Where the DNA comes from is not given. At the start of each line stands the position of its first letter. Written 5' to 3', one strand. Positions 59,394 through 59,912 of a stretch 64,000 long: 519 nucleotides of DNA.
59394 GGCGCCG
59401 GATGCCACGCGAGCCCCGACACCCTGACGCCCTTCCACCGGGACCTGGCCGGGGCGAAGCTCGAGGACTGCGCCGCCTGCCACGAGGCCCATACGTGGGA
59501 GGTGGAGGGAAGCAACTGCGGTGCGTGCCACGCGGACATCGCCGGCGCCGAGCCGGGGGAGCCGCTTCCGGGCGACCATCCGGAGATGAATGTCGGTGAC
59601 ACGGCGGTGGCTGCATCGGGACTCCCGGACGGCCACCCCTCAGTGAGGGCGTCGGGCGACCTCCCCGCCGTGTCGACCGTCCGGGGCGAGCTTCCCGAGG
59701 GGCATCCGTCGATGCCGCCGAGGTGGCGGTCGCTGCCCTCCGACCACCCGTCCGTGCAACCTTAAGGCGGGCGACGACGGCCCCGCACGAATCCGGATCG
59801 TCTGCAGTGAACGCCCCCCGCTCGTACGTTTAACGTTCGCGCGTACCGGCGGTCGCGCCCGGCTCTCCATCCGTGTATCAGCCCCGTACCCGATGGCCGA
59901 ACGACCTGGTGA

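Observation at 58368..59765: Inner-membrane-anchored 9-11-heme cytochrome with a tandem C-terminal 'LPxGHPS' repeat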

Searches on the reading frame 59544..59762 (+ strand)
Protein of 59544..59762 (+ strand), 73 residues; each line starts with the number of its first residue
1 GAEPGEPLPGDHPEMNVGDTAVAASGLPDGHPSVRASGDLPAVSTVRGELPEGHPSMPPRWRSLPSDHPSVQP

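Call 18: find_homologous_proteins(query=window:59544-59762:+, max_evalue=10)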
Query seq(73 aa): no candidate shares three 5-residue words with the query. No homologue found.

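Call 34: search_protein_representatives(protein=window:59544-59762:+)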
Query: 73 residues. Proteins with E-value up to 0.001 (for the whole library): 16; up to 1e-10: 2; up to 1e-30: 0. The best 16 are listed.
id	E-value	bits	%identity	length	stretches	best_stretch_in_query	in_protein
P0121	1.2e-17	80.3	36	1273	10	24-71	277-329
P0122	2.5e-11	60.2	37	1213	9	20-72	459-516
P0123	5.1e-10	56.0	40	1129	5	25-69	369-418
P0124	7.4e-09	52.3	36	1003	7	24-71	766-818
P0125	8.7e-08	48.9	35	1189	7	16-72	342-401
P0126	3.6e-07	46.9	36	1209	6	18-72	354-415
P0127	4.1e-07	46.8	36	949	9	4-50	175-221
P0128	4.9e-07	46.5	34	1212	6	20-72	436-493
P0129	5.4e-07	46.4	37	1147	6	23-72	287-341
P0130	2.8e-06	44.1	39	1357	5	22-72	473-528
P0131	5.1e-06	43.3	48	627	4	42-66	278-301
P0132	1.9e-05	41.4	35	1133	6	23-72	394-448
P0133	3.0e-05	40.8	35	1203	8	24-72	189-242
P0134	5.0e-05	40.1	38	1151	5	17-72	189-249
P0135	7.6e-05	39.5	35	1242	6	22-72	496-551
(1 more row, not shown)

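Call 72: find_related_loci(query=window:59544-59762:+, collection=metagenome_contigs, flank=6000)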
Query window:59544-59762:+ (73 aa) in metagenome_contigs; peptide patterns used: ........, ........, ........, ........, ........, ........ (x = any residue, [..] = any of these).
600 stretches matched a pattern (row limit reached: there are more); 1 encode a relative of the query (tblastn E <= 1e-3); 1 distinct loci.
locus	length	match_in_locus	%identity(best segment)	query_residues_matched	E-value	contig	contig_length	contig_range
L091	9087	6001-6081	48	24-50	2e-6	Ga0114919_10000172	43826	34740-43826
